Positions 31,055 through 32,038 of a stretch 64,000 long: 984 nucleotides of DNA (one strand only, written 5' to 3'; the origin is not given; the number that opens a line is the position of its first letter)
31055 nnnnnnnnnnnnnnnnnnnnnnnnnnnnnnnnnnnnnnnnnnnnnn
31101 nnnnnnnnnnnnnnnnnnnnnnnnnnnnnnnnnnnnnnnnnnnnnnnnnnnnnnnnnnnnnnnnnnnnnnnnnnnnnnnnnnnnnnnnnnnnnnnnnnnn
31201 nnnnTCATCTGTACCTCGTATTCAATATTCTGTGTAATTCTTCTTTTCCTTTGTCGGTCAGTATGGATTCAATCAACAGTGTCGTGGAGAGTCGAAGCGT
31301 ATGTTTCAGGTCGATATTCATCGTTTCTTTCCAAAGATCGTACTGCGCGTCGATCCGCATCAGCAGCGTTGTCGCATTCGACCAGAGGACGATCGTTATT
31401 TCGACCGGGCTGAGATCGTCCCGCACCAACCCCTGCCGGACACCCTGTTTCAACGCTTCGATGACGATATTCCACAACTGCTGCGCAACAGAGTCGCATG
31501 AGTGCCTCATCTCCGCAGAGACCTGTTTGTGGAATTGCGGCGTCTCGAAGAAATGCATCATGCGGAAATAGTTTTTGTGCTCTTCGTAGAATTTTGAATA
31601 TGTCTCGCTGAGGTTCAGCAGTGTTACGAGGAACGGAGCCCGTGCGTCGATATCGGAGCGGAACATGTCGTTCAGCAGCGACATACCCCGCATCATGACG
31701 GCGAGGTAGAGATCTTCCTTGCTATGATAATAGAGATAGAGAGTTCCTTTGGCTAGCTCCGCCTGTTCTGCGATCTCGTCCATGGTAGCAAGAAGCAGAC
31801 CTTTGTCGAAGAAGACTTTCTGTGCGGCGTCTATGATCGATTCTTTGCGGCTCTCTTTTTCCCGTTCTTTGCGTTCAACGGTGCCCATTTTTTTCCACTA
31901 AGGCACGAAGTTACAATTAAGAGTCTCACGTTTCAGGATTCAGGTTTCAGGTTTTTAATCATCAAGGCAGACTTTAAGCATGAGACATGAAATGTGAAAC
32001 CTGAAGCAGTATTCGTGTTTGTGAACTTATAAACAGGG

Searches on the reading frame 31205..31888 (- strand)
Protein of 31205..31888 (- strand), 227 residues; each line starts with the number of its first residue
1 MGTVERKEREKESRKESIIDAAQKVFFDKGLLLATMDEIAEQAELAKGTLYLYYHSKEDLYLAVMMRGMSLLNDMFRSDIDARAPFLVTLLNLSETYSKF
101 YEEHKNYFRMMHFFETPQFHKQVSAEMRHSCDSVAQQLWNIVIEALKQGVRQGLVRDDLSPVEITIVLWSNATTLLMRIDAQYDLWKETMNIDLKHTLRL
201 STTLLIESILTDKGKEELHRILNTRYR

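Call 42: search_protein_families(library=pfam, proteins=[window:31205-31888:-], max_evalue=0.00001)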
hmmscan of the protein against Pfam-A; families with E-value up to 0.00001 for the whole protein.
window:31205-31888:- (227 aa): 1 family
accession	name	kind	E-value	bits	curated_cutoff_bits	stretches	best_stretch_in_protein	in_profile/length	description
PF00440.29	TetR_N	-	7e-14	51.8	24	1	18-64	1-47/47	Bacterial regulatory proteins, tetR family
